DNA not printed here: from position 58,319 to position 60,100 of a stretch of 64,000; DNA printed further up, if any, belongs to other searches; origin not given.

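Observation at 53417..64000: Composite methylamine/quaternary-amine demethylation locus: aminotransferase, Pyl-MttB, Pyl-MtbB, corrinoid protein, non-Pyl MttB paralog, PotBCDA-type importer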

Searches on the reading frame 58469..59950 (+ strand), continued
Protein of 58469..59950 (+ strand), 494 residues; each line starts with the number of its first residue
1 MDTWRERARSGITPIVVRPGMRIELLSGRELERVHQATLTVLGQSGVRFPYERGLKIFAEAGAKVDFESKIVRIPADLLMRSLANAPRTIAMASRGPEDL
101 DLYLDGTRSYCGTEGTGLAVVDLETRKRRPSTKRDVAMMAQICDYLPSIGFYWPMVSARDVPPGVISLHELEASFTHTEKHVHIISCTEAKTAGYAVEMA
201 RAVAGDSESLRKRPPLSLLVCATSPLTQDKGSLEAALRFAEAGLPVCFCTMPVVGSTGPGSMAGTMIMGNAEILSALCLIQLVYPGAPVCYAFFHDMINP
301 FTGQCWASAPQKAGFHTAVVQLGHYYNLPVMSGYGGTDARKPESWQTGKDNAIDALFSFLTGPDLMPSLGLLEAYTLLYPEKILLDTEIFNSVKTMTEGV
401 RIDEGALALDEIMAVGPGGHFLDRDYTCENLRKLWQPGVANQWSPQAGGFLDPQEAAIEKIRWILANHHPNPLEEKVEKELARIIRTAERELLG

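Call 27: find_encoding_contigs(protein=P0035, flank=10000, max_places=2)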
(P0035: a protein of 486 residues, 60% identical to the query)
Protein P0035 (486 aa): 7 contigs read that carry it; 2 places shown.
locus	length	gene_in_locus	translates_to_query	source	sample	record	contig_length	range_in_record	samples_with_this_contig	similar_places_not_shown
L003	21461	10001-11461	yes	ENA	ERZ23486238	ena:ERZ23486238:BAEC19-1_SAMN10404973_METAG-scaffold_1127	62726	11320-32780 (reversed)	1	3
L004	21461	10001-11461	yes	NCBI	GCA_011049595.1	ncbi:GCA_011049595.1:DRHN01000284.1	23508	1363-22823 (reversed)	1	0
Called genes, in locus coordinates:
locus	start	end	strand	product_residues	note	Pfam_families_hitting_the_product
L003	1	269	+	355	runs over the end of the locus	PF09505:Dimeth_Pyl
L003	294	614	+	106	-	PF09505:Dimeth_Pyl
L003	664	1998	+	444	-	PF01554:MatE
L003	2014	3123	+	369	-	PF01321:Creatinase_N (weak), PF00557:Peptidase_M24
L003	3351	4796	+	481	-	PF06253:MTTB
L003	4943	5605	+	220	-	PF02607:B12-binding_2, PF02310:B12-binding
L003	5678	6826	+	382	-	PF01547:SBP_bac_1, PF13416:SBP_bac_8, PF13343:SBP_bac_6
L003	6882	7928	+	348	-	PF00528:BPD_transp_1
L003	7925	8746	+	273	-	PF00528:BPD_transp_1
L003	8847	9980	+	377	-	PF00005:ABC_tran, PF13304:AAA_21 (faint), PF08402:TOBE_2 (weak)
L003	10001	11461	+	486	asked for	PF06253:MTTB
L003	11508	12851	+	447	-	PF00202:Aminotran_3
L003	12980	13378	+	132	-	PF00171:Aldedh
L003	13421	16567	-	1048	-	PF13191:AAA_16 (weak), PF24883:NPHP3_N (weak), PF13181:TPR_8 (faint), PF25873:WHD_MalT, PF13424:TPR_12 (faint), PF28559:TPR_SusR (faint), PF13176:TPR_7 (faint), PF03704:BTAD, +1 more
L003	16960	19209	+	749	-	PF04879:Molybdop_Fe4S4 (faint), PF00384:Molybdopterin, PF01568:Molydop_binding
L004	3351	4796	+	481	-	PF06253:MTTB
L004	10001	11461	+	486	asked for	PF06253:MTTB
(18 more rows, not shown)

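Call 32: find_related_loci(query=A1, collection=genome_contigs, flank=10000)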
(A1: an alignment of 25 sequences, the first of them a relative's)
Query A1 (494 aa) in genome_contigs; peptide patterns used: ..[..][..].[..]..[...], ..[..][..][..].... (x = any residue, [..] = any of these).
33 stretches matched a pattern; 15 encode a relative of the query (tblastn E <= 1e-3); 15 distinct loci.
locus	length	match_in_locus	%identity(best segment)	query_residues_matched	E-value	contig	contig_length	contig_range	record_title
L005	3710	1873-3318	61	12-493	0e+0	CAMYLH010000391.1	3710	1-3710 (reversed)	MAG: uncultured Desulfobacterales bacterium isolate FCS_M_Desulfobacterota_02 genome assembly, contig: scaffold_29709, w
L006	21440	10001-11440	60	12-491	0e+0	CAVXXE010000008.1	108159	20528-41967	MAG: uncultured delta proteobacterium isolate MFD03804.bin.2.141 genome assembly, contig: contig_12359, whole genome sho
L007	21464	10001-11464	60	5-492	0e+0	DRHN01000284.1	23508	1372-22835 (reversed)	MAG TPA_asm: Spirochaetes bacterium isolate HyVt-370 HyVt-370_k145_504784, whole genome shotgun sequence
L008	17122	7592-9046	60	9-493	0e+0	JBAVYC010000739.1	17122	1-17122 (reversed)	MAG: Desulfobacterales bacterium isolate MFD03804_ilm_asm_bin1 k127_346477, whole genome shotgun sequence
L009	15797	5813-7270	60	9-494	0e+0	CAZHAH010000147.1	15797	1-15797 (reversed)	MAG TPA_asm: uncultured Desulfobacteraceae bacterium isolate SRP167671_co2_229 genome assembly, contig: NODE_4892_length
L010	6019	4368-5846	56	1-493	0e+0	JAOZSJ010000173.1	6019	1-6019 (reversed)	MAG: Desulfobacterales bacterium isolate GMC6.metabat2.155 GMC6_19070_length_6019_cov_5.749162, whole genome shotgun seq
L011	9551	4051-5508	56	6-492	0e+0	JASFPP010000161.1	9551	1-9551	MAG: Candidatus Aminicenantes bacterium isolate D0819M58metaG_sub_Bin_184 D0819M58metaG_FD_scaffold_776_c1, whole genome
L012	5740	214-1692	56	1-493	0e+0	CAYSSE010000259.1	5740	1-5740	MAG TPA_asm: uncultured Desulfocicer sp. isolate binchicken_co47_124 genome assembly, contig: NODE_11612_length_5740_cov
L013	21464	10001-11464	56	4-492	0e+0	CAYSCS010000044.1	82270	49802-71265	MAG TPA_asm: uncultured Eubacteriales bacterium isolate SRP231805_co4_118 genome assembly, contig: k141_238699, whole ge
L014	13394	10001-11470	55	5-494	0e+0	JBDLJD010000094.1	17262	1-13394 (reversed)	MAG: Thermodesulfobacteriota bacterium isolate MAG075 MAG075_94, whole genome shotgun sequence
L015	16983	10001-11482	52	1-493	0e+0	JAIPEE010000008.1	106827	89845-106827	MAG: Desulfobacterales bacterium isolate Tobar13.5m-G30 Tobar13-5m-C170, whole genome shotgun sequence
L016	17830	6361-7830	53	5-494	7e-176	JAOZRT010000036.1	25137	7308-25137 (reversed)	MAG: Desulfobacterales bacterium isolate GMC6.concoct.7 GMC6_1242_length_25137_cov_10.361255, whole genome shotgun seque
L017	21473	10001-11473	53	3-493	2e-174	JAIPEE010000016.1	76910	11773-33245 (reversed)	MAG: Desulfobacterales bacterium isolate Tobar13.5m-G30 Tobar13-5m-C339, whole genome shotgun sequence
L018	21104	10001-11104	59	12-379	1e-148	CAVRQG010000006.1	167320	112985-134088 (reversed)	MAG: uncultured delta proteobacterium isolate MFD03804.bin.2.134 genome assembly, contig: contig_14105, whole genome sho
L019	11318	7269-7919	50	273-489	7e-71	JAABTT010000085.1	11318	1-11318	MAG: Desulfohalobiaceae bacterium S24 isolate S24.Bin096 Scaffold_85, whole genome shotgun sequence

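Call 44: search_protein_families(library=pfam, proteins=[L001:16902-17597:+, L001:15949-16902:+])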
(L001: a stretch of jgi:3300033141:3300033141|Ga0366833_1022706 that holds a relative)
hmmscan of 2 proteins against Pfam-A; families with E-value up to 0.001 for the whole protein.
L001:16902-17597:+ (232 aa): 0 families

L001:15949-16902:+ (318 aa): 1 family
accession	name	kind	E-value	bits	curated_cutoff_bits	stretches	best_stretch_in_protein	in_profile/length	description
PF00491.26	Arginase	-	2.3e-86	290.2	22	1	36-301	4-277/280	Arginase family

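Call 50: search_protein_families(library=ncbifam, proteins=[L001:15949-16902:+], max_evalue=0.00001)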
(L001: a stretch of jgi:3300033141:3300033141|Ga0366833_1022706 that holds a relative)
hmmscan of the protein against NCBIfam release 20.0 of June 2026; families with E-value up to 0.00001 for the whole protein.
L001:15949-16902:+ (318 aa): 5 families
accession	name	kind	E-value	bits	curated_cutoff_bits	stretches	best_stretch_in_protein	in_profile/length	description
NF002564.0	PRK02190.1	subfamily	6.7e-93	311.2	302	1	13-308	13-304/307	agmatinase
TIGR01230.1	agmatinase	equivalog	3.8e-60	203.8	174.3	1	33-302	13-273/275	agmatinase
TIGR01227.1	hutG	equivalog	3e-37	128.5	229.15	1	34-302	36-306/307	formimidoylglutamase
TIGR01229.1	rocF_arginase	equivalog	1.5e-22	80.3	227.6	1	37-287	2-278/300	arginase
NF010347.0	PRK13775.1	equivalog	1.7e-15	57.1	381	1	30-306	46-328/331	formimidoylglutamase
